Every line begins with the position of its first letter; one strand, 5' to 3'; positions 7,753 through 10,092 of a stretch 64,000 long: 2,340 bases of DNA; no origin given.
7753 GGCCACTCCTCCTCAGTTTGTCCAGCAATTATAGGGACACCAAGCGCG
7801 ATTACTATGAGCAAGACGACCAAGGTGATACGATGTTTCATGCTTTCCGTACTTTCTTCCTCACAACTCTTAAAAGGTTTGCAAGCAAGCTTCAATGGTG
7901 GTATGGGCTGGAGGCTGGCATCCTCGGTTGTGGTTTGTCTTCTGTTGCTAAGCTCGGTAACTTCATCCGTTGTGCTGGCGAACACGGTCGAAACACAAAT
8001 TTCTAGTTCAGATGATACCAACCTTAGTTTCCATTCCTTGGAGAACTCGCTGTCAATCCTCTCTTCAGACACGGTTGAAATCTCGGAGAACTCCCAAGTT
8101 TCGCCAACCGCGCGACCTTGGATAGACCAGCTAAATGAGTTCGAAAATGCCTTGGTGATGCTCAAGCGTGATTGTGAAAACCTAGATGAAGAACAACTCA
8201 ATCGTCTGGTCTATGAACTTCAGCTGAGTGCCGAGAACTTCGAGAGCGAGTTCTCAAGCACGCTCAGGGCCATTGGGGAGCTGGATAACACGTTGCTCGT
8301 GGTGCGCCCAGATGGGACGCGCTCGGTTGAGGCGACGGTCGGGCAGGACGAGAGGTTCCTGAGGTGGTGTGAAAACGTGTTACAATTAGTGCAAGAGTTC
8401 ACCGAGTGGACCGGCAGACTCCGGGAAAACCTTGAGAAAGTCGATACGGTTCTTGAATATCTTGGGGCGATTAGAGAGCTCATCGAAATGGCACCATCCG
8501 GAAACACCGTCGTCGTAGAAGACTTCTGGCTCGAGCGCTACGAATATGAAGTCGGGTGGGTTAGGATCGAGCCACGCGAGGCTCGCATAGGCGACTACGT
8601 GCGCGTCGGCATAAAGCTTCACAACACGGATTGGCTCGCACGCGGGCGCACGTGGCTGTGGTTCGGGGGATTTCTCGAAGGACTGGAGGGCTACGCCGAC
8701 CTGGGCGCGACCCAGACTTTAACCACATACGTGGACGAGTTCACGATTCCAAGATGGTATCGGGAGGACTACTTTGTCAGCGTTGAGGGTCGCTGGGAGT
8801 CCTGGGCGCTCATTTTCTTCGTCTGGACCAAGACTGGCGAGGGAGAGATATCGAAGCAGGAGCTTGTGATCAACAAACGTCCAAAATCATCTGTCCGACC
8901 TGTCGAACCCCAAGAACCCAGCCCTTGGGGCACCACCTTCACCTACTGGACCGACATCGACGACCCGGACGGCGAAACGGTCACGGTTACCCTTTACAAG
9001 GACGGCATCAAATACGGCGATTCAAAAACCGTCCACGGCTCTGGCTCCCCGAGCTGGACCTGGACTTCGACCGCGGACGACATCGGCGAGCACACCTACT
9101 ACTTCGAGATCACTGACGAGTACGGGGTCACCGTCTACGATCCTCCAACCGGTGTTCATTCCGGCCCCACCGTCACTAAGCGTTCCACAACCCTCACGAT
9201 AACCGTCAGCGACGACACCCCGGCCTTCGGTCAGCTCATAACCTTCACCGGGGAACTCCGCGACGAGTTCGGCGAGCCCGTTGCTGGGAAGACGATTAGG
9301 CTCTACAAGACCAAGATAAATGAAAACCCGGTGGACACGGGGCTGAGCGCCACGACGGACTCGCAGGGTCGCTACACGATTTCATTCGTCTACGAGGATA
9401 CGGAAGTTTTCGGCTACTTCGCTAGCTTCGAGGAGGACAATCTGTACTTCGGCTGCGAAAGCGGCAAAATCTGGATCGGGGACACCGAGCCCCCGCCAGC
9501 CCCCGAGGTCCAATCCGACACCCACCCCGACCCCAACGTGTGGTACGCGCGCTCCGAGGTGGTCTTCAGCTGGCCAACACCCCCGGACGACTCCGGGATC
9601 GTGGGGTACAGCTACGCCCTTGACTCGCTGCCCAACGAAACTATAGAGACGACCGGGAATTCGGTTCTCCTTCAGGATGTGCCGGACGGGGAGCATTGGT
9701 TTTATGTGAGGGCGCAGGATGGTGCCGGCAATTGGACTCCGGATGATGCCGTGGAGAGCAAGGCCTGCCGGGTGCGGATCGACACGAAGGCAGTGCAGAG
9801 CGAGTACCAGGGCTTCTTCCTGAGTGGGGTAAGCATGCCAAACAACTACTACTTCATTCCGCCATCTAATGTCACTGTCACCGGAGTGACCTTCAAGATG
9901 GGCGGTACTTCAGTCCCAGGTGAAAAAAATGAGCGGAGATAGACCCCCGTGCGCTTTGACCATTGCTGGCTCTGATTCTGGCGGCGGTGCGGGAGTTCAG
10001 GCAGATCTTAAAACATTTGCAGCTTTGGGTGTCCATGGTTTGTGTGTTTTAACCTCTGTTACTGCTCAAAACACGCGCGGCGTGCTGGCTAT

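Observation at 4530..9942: Decayed tandem duplication of a divergent gene pair (PQQ beta-propeller membrane protein plus secreted Ig/Fn3-like protein), with a frameshifted copy and a truncated copy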

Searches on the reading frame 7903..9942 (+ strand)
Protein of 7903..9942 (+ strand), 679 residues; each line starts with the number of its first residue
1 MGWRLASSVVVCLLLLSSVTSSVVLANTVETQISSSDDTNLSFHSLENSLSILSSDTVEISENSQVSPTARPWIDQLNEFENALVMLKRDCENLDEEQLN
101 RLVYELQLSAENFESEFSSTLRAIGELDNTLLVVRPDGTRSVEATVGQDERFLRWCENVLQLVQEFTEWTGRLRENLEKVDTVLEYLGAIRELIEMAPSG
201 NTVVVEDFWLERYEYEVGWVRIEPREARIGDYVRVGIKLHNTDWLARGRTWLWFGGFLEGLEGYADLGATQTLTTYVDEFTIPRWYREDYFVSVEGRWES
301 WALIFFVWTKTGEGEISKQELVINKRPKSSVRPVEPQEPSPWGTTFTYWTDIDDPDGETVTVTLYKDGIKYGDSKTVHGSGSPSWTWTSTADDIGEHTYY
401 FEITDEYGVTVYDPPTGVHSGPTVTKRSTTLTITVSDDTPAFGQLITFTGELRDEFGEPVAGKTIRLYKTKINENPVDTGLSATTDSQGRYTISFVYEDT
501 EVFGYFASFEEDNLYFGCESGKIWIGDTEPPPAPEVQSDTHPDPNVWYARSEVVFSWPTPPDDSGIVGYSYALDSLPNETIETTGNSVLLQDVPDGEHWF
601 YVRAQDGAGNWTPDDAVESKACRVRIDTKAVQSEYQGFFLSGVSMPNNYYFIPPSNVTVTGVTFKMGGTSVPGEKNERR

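Call 7: search_protein_families(library=pfam, proteins=[window:7903-9942:+], max_evalue=0.01)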
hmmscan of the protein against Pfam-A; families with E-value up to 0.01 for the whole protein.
window:7903-9942:+ (679 aa): 6 families
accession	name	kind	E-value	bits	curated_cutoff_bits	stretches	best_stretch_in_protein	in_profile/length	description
PF13620.12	CarboxypepD_reg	-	0.00013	22.7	32.3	1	448-496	2-45/82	Carboxypeptidase regulatory-like domain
PF02369.22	Big_1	-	0.00013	22.5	34.9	1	444-509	17-80/93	Bacterial Ig-like domain (group 1)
PF19077.6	Big_13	-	0.00087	20.2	27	0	591-615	70-94/102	Bacterial Ig-like domain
PF07495.19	Y_Y_Y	-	0.0021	18.3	26.6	1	564-616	5-58/65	Y_Y_Y domain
PF05738.19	Cna_B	-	0.0059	17.5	22.3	1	349-425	7-85/87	Cna protein B-type domain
PF17963.7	Big_9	-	0.0064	17.8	23.6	1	349-410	25-81/89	Bacterial Ig domain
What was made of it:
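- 7903..9942 (+): Sec2: a 679-aa 3'-truncated N-terminal part of a giant-surface-protein family. Order of elements: signal peptide, helical N-module, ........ Ig-like domain, CarboxypepD_reg/Big-like domain, one Fn3-like repeat, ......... motif. Its stop codon lies 14 nt inside thiDN. Weak Pfam Ig-like hits (call 7).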

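Call 10: find_encoding_contigs(protein=window:7903-9942:+, flank=10000, max_places=6)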
Protein window:7903-9942:+ (679 aa): 1 contig read that carries it; 1 place shown.
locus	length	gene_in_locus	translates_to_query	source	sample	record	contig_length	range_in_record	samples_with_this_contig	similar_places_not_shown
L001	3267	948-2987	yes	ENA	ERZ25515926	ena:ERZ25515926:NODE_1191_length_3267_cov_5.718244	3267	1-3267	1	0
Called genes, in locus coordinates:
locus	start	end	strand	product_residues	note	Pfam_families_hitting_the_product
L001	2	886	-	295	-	?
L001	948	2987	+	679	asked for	-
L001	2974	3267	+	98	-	?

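Call 12: find_homologous_proteins(query=window:7903-9942:+)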
Query window:7903-9942:+ (679 aa): 4 proteins with E <= 0.001 among 8000 candidates.
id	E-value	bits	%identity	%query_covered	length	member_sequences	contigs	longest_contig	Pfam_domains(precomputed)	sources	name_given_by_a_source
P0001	0.0e+0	1389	100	88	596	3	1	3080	-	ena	-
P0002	2.8e-120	421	36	89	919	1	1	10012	PF07495.20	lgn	-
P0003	4.9e-39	152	32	69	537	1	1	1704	PF16640.12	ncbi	ncbi:MAG: hypothetical protein AB1801_28815, partial [Chloroflexota bacterium]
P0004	8.3e-32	128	47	25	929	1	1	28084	PF17789.8,PF02369.23,PF13860.13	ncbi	ncbi:MAG: FlgD immunoglobulin-like domain containing protein, partial [Candidatus Hadarchaeota archa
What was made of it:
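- Tried and rejected: The earlier word-index search with full Sec2 found only 4 proteins (call 12).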

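Call 13: find_encoding_contigs(protein=P0002, flank=10000)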
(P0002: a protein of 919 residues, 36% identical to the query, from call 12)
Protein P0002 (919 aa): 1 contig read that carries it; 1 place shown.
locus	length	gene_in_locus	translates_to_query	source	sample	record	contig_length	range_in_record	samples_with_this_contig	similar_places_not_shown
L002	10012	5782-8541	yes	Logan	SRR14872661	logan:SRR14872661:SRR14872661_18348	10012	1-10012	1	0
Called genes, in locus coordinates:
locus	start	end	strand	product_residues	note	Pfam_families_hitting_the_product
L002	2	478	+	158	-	?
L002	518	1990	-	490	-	-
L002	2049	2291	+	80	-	-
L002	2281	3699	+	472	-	-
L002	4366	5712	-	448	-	PF13360:PQQ_2, PF13570:Beta-prop_ACSF4, PF01011:PQQ (weak), PF13360:PQQ_2, PF13570:Beta-prop_ACSF4, PF13360:PQQ_2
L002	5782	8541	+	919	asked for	PF07495:Y_Y_Y (faint)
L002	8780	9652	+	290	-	-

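Call 14: find_encoding_contigs(protein=P0004, flank=10000)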
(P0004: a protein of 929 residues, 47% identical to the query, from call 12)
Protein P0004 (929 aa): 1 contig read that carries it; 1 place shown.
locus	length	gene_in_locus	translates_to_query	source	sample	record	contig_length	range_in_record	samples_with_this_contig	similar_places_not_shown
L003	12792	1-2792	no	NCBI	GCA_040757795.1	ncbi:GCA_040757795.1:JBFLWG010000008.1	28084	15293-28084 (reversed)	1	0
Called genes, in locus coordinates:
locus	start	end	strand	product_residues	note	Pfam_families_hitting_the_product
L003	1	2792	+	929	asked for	PF17789:MG4 (faint), PF02369:Big_1 (weak), PF13860:FlgD_ig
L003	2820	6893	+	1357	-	PF13385:Laminin_G_3, PF10102:DUF2341, PF19077:Big_13 (faint)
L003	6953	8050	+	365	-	PF13439:Glyco_transf_4 (weak), PF13579:Glyco_trans_4_4 (weak), PF00534:Glycos_transf_1, PF13692:Glyco_trans_1_4, PF13524:Glyco_trans_1_2 (weak)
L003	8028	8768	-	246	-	PF13439:Glyco_transf_4 (weak), PF20706:GT4-conflict, PF00534:Glycos_transf_1, PF13692:Glyco_trans_1_4, PF13524:Glyco_trans_1_2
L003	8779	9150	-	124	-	PF13439:Glyco_transf_4, PF13579:Glyco_trans_4_4 (weak)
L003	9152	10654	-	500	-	PF02310:B12-binding, PF04055:Radical_SAM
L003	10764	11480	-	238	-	PF00535:Glycos_transf_2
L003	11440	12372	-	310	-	PF01073:3Beta_HSD, PF01370:Epimerase, PF02719:Polysacc_synt_2, PF04321:RmlD_sub_bind, PF05368:NmrA (weak), PF07993:NAD_binding_4, PF13460:NAD_binding_10, PF16363:GDP_Man_Dehyd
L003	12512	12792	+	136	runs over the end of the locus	PF01894:YjbQ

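Call 15: find_encoding_contigs(protein=P0001, flank=10000)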
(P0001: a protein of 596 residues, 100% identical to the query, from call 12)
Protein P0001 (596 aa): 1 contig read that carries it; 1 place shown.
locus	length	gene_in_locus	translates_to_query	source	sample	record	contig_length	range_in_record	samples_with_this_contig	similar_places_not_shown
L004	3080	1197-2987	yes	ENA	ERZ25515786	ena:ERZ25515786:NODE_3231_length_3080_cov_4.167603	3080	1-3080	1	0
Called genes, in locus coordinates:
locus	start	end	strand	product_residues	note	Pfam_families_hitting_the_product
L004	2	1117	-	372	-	?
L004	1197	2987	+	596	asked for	-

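Call 33: find_related_loci(query=A2, collection=metagenome_contigs, flank=10000)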
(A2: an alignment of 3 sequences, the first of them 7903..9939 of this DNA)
Query A2 (679 aa) in metagenome_contigs; peptide patterns used: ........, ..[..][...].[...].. (x = any residue, [..] = any of these).
96 stretches matched a pattern; 1 encode a relative of the query (tblastn E <= 1e-3); 1 distinct loci.
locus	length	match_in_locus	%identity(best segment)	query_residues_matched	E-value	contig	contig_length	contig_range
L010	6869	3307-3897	35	323-520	2e-15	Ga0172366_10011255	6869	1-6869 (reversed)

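Call 34: find_related_loci(query=A2, collection=viral_contigs, flank=10000)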
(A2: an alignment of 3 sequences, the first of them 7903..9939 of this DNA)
Query A2 (679 aa) in viral_contigs; peptide patterns used: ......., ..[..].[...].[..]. (x = any residue, [..] = any of these).
19 stretches matched a pattern, but none encodes a relative of the query by tblastn (E <= 1e-3).
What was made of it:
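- On Integrated mobile element (site-specific insertion): No match in viral contigs (call 34).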

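Call 45: list_cluster_members(proteins=[P0005, P0006, P0001])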
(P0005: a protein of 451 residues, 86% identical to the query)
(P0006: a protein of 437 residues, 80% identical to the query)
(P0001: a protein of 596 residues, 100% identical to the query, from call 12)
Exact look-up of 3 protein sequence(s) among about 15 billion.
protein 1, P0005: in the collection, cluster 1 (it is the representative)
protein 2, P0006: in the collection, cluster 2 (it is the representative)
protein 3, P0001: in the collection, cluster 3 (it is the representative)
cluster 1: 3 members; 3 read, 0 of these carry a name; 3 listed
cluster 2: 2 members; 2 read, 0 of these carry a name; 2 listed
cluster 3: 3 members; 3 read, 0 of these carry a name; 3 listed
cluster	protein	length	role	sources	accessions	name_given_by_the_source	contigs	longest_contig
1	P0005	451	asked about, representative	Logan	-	-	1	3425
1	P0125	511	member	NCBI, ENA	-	-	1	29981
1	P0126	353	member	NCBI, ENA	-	-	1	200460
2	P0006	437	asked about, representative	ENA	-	-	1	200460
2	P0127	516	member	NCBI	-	-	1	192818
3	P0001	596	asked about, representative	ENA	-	-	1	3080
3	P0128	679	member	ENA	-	-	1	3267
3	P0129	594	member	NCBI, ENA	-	-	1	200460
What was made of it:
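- Cluster 1 has only three members (call 45).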

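Call 47: find_encoding_contigs(protein=P0125, flank=10000)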
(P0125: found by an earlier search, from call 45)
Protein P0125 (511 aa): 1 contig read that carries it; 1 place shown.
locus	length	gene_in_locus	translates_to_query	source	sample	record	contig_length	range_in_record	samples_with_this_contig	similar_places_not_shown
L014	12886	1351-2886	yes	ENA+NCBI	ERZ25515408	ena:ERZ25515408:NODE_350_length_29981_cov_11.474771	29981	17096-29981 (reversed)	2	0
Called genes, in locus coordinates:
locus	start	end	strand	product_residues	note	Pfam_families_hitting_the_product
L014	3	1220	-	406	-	?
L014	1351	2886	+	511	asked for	PF13570:Beta-prop_ACSF4 (weak), PF25293:Beta-prop_EMC1_N (faint), PF07774:EMC1_C (faint), PF13360:PQQ_2, PF01011:PQQ, PF13570:Beta-prop_ACSF4, PF13360:PQQ_2, PF13570:Beta-prop_ACSF4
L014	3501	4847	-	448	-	PF00919:UPF0004, PF04055:Radical_SAM, PF01938:TRAM (weak)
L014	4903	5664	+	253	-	PF05165:GCH_III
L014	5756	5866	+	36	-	-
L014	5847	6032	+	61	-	-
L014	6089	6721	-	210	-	PF02811:PHP, PF13263:PHP_C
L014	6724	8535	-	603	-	PF00133:tRNA-synt_1, PF09334:tRNA-synt_1g, PF00133:tRNA-synt_1, PF01406:tRNA-synt_1e (weak), PF19303:Anticodon_3, PF08264:Anticodon_1 (weak), PF01588:tRNA_bind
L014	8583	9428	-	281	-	PF02887:PK_C, PF21755:DacZ_P, PF02457:DAC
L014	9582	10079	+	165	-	PF01965:DJ-1_PfpI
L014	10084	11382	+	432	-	PF01979:Amidohydro_1, PF07969:Amidohydro_3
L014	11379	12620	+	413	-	PF05221:AdoHcyase, PF00670:AdoHcyase_NAD, PF02826:2-Hacid_dh_C, PF07991:KARI_N (weak)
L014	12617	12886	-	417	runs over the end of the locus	PF03463:eRF1_1, PF18854:baeRF_family10, PF03464:eRF1_2, PF18859:acVLRF1, PF03465:eRF1_3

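Call 64: search_protein_representatives(protein=window:7903-9939:+)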
Query: 679 residues. Proteins with E-value up to 0.001 (for the whole library): 1432; up to 1e-10: 416; up to 1e-30: 92. The best 150 are listed.
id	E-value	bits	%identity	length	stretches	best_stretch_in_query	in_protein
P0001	0.0e+00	1388.8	100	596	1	84-679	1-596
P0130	2.2e-171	588.0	47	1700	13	527-630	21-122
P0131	8.3e-154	529.9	40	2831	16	525-612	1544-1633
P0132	7.9e-134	463.9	46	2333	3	2-544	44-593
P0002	9.0e-121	420.7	43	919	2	8-610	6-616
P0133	1.5e-117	410.1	43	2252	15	527-612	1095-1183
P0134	1.2e-100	354.2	32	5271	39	456-611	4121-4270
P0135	8.0e-99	348.2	45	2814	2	1-456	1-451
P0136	1.3e-97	344.2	43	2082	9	532-612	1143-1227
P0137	1.8e-90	320.6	37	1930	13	520-613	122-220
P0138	8.0e-90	318.4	43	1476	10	524-614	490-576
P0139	5.4e-84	299.2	36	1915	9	530-614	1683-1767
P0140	1.5e-81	291.1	44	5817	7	529-629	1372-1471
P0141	2.2e-80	287.2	43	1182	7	530-612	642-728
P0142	4.0e-80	286.4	41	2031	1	2-531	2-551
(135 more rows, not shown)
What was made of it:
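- Closest known: Giant Ig/Fn3-repeat archaeal and bacterial surface proteins. Same: Sec2 aa 2-544 is colinear with their N-termini, and its Fn3-like domain (aa 527-630) is the unit they repeat up to 39 times (call 64).
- Tried and rejected: It understated the family: exhaustive HMMER found 1432 proteins (call 64).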

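Call 66: predict_structure(alignment_id=A2)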
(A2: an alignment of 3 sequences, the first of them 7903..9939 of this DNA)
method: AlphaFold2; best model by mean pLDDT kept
length: 679 residues; sequences in the alignment: 3
mean_pLDDT: 46.7   pTM: 0.27
mean pLDDT of the five models: 46.7, 43.4, 42.3, 38.7, 36.3
residues with pLDDT >= 90: 20; 70-90: 109; 50-70: 138; < 50: 412
segments of 3 or more residues with pLDDT < 50: 1-72, 122-131, 144-151, 196-344, 411-425, 528-679
pLDDT, mean of each block of 10 residues (from residue 1): 30 30 24 24 24 23 32 60 70 72 72 62 43 53 47 58 72 71 66 45 30 26 29 37 28 24 35 27 28 30 28 26 27 34 51 60 65 71 63 54 58 39 54 80 83 79 89 77 92 83 82 74 60 27 29 29 32 32 33 44 41 39 38 24 25 28 25 24
secondary structure, 60 per line:
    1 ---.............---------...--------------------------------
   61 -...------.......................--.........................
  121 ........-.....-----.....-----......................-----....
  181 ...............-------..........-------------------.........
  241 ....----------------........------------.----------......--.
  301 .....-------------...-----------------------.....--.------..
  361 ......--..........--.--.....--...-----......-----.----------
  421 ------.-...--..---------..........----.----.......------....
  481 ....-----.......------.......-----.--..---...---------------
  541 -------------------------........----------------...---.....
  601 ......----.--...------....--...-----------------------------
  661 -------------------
elements in order (helices of 4 or more, strands of 3 or more residues): H4-16 H71-93 H96-128 E130-134 E140-144 H150-171 H177-195 E203-212 E232-241 E261-268 E292-297 E300-305 E319-321 E345-349 E359-366 E369-378 E384-388 E399-404 E429-431 E445-454 E464-470 E477-484 E490-496 E503-509 E523-525 E566-573 E596-606 E623-626
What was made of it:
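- The Sec2 structure model is poor (pLDDT 46.7; call 66).
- Tried and rejected: AlphaFold with a 3-sequence alignment gave pLDDT 46.7 (call 66), too poor for a fold search.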

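Call 73: search_solved_structures(query=window:7903-9939:+, max_evalue=0.1)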
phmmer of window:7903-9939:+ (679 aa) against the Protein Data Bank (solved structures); distinct sequences matched with E-value up to 0.1: 2.
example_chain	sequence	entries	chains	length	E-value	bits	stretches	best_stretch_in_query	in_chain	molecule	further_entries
9qp8_A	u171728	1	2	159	0.0095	17.4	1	322-378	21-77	Rhs family protein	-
1k85_A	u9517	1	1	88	0.048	15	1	549-613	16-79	CHITINASE A1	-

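Call 84: search_protein_families(library=ncbifam, proteins=[window:7903-9942:+], max_evalue=0.01)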
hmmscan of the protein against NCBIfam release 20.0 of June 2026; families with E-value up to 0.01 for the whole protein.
window:7903-9942:+ (679 aa): 0 families

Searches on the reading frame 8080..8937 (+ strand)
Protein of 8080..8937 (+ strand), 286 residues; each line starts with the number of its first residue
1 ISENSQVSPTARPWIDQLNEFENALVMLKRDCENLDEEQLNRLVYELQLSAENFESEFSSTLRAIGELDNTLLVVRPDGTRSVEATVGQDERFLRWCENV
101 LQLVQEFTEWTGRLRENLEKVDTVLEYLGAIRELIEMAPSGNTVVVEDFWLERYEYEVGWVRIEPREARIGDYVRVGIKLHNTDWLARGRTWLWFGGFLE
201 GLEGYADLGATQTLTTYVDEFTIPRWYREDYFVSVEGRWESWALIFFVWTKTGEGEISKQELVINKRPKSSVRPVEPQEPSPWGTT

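Call 77: find_homologous_proteins(query=window:8080-8937:+)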
Query window:8080-8937:+: 1228 candidates shared short words with the query, none scored E <= 0.001.
